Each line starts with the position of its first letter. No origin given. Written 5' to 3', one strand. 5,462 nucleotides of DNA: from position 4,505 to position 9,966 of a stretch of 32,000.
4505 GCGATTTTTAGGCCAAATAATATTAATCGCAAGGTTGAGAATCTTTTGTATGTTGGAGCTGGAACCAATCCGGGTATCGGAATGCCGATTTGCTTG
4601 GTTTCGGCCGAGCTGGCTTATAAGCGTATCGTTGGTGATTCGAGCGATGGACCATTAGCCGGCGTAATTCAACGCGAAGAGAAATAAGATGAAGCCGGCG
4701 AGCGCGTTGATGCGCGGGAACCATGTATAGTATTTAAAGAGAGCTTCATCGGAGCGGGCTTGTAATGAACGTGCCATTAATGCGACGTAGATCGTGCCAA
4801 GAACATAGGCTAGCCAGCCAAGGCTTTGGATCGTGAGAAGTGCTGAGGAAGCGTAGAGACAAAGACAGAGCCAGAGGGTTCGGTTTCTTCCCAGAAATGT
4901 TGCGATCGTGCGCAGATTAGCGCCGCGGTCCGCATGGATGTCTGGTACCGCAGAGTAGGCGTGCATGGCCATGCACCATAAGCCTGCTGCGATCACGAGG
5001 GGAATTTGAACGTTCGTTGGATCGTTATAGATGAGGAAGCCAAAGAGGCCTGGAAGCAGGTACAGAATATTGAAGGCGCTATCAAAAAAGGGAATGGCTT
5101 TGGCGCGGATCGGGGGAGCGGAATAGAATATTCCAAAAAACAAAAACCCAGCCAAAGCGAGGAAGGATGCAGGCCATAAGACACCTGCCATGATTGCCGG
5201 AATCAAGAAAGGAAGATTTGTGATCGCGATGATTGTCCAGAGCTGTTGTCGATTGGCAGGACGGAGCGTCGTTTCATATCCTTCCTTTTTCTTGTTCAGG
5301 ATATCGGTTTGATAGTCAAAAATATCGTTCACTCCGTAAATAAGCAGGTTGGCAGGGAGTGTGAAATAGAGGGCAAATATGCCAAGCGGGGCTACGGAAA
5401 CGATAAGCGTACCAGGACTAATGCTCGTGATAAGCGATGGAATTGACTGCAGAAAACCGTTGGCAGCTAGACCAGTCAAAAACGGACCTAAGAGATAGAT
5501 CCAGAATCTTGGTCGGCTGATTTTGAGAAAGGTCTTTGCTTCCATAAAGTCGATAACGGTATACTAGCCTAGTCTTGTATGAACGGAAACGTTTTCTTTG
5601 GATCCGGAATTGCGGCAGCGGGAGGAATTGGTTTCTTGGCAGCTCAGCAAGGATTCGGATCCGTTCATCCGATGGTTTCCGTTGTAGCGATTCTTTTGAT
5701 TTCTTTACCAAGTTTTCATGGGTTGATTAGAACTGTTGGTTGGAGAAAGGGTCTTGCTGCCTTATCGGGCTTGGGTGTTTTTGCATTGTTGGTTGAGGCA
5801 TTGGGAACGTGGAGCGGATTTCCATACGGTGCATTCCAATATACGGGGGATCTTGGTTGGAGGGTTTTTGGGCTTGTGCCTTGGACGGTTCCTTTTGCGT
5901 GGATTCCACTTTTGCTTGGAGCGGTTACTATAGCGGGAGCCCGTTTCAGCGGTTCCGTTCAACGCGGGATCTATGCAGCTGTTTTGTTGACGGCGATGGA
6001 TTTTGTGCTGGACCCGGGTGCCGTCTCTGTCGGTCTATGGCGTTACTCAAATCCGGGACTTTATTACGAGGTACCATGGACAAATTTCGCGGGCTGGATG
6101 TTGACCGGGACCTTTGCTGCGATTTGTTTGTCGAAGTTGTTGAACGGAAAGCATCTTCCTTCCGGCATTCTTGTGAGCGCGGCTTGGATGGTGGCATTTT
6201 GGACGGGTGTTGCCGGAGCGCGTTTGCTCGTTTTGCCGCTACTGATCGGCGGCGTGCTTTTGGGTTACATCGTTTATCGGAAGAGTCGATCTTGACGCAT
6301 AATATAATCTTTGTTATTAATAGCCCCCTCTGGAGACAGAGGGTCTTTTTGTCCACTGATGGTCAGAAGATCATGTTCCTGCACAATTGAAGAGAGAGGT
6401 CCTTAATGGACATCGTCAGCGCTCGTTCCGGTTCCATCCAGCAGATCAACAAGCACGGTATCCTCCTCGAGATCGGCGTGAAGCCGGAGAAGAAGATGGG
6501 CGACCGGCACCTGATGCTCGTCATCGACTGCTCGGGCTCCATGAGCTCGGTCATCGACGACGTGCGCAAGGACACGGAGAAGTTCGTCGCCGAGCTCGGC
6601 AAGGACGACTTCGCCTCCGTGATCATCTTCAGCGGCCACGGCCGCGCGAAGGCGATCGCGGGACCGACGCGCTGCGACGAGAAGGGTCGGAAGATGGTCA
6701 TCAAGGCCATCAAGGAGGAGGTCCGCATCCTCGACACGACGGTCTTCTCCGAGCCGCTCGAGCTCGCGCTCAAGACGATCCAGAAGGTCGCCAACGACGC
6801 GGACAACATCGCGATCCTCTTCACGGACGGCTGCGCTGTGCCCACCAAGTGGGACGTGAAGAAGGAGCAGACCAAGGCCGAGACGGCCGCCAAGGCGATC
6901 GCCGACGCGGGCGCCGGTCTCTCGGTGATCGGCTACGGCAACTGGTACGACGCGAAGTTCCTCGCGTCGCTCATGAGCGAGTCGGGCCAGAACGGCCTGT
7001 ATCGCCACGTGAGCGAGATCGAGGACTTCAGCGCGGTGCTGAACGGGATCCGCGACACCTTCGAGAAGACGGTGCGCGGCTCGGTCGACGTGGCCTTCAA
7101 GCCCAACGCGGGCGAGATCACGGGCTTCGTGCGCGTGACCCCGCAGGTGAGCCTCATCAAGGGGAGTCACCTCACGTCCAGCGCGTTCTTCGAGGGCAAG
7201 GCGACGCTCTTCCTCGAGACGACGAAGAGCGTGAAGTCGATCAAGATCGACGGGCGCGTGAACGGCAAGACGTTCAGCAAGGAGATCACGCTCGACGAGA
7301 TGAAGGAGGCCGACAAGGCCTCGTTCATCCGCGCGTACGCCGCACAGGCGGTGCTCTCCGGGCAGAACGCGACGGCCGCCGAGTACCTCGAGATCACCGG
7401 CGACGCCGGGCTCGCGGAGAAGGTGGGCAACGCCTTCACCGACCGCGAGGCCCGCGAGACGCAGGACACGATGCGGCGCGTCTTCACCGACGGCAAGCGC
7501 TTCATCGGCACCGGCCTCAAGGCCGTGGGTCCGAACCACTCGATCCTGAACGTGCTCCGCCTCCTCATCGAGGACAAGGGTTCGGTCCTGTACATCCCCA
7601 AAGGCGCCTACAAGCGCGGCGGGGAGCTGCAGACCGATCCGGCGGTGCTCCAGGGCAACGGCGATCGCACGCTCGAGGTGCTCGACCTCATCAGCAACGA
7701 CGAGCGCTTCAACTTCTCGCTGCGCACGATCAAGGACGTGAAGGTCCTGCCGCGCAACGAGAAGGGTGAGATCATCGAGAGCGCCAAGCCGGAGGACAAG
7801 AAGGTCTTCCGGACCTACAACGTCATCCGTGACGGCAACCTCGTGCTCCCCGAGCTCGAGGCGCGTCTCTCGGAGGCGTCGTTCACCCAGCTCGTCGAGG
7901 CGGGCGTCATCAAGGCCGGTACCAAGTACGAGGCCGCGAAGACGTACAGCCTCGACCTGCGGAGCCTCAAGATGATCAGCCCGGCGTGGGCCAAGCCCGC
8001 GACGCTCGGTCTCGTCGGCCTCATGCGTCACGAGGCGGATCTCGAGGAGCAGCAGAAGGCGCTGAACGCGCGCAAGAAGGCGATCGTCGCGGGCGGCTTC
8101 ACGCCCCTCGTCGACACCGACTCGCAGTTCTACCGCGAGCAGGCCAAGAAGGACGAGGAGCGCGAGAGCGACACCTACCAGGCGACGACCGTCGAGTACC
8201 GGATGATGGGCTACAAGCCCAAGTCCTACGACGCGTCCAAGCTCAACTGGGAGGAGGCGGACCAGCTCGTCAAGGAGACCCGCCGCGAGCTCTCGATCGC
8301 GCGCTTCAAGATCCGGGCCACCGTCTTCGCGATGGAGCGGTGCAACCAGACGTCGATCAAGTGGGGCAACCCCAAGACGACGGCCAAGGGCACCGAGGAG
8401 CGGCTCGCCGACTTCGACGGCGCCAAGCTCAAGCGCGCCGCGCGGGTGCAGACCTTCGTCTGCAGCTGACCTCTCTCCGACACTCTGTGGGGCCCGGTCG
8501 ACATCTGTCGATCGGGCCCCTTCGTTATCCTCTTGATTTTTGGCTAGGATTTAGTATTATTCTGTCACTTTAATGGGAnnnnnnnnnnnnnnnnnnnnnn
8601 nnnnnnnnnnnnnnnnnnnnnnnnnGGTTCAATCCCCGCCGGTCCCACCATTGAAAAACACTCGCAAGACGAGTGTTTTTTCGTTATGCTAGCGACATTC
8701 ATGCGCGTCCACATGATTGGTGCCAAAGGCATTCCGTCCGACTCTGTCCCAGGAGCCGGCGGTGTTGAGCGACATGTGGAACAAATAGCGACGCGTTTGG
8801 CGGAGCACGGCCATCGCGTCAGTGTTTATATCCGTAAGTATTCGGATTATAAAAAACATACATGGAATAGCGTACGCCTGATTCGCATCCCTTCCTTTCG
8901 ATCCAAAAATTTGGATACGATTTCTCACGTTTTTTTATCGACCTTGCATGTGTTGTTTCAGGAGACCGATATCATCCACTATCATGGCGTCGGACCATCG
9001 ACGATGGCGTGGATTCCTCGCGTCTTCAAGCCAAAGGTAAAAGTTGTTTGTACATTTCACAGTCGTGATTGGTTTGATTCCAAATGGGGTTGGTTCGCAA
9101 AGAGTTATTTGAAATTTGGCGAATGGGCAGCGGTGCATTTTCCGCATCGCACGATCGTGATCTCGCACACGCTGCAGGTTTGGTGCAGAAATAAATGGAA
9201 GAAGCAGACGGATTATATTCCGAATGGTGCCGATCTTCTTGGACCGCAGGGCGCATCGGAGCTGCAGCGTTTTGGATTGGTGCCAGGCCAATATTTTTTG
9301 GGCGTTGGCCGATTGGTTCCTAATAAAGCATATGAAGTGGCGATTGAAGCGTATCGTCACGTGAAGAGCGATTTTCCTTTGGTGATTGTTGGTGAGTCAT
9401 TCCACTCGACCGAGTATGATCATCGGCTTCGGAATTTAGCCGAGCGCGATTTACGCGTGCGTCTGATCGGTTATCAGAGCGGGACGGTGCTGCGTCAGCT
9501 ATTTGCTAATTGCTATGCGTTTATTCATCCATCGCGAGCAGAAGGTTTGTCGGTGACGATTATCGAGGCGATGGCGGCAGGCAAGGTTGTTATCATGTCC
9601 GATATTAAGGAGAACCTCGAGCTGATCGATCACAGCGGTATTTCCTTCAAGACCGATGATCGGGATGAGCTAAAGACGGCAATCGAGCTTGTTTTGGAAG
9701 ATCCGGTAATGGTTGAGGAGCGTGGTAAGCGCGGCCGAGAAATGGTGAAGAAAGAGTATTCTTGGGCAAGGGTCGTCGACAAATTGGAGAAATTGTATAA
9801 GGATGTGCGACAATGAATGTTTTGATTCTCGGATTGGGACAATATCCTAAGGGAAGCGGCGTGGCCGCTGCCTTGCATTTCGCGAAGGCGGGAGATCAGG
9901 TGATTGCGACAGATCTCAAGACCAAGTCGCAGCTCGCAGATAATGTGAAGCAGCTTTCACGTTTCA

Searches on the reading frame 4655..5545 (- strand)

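Call 71: search_protein_families(library=pfam, proteins=[window:4655-5545:-], max_evalue=0.0001)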
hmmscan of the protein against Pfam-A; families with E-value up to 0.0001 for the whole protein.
window:4655-5545:- (296 aa): 1 family
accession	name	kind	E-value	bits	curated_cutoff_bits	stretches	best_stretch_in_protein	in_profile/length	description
PF01040.23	UbiA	-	6.4e-18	65.4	34.2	1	54-258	21-225/250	UbiA prenyltransferase family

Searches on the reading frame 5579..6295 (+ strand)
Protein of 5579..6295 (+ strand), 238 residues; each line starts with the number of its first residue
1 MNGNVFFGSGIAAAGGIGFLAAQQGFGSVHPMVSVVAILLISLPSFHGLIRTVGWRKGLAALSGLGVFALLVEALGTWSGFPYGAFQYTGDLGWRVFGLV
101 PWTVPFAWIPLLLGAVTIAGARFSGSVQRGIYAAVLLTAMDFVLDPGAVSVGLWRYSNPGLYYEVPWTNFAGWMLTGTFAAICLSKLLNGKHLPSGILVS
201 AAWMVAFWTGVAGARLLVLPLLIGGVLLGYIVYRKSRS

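Call 71: search_protein_families(library=pfam, proteins=[window:5579-6295:+], max_evalue=0.0001)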
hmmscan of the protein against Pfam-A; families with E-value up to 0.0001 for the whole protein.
window:5579-6295:+ (238 aa): 1 family
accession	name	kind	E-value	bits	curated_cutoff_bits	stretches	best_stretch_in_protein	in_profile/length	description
PF04240.17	Caroten_synth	-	4.2e-44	151.4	25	1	31-228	3-206/209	Carotenoid biosynthesis protein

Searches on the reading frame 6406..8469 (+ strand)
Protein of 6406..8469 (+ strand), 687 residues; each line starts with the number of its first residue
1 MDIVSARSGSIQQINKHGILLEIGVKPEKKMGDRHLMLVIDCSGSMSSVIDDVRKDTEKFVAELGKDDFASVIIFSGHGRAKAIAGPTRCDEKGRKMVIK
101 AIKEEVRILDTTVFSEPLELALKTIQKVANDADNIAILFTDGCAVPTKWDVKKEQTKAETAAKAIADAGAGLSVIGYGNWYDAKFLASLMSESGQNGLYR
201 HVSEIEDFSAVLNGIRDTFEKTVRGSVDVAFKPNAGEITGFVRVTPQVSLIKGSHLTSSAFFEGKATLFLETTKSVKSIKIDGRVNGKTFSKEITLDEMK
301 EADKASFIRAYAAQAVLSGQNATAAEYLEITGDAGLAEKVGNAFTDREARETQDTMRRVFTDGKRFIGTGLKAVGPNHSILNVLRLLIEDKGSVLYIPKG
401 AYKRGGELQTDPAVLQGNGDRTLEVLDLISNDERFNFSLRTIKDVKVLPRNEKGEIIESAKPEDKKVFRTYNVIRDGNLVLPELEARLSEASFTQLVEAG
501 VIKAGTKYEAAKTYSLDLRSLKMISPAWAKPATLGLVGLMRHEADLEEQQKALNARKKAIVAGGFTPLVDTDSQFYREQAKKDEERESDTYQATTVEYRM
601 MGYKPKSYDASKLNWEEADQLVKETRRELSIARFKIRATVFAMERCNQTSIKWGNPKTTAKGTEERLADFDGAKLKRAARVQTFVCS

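Call 71: search_protein_families(library=pfam, proteins=[window:6406-8469:+], max_evalue=0.0001)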
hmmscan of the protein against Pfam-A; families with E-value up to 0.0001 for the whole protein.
window:6406-8469:+ (687 aa): 2 families
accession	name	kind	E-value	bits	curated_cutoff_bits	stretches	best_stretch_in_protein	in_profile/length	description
PF00092.34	VWA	-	4.1e-11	43.9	23.8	1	36-212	2-168/174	von Willebrand factor type A domain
PF13519.12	VWA_2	-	2.5e-08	34.9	27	1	36-142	1-106/107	von Willebrand factor type A domain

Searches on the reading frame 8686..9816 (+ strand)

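Call 71: search_protein_families(library=pfam, proteins=[window:8686-9816:+], max_evalue=0.0001)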
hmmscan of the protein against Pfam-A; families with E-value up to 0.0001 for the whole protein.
window:8686-9816:+ (376 aa): 6 families
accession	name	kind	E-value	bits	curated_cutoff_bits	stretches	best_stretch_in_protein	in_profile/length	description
PF00534.26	Glycos_transf_1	-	6.8e-27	94.5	26.4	1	203-352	17-171/172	Glycosyl transferases group 1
PF13692.12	Glyco_trans_1_4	-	4.7e-23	82.5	27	1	203-339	3-142/142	Glycosyl transferases group 1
PF13439.12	Glyco_transf_4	-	1.8e-20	74.1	28.5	1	25-184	2-168/170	Glycosyltransferase Family 4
PF13579.12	Glyco_trans_4_4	-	9.6e-12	46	29.7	1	25-181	1-158/158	Glycosyl transferase 4-like domain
PF20706.3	GT4-conflict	-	2.3e-10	40.4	26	1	205-367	201-385/385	Family 4 Glycosyltransferase in conflict systems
PF13524.12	Glyco_trans_1_2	-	1.4e-09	38.4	25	1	228-368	13-143/144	Glycosyl transferase-like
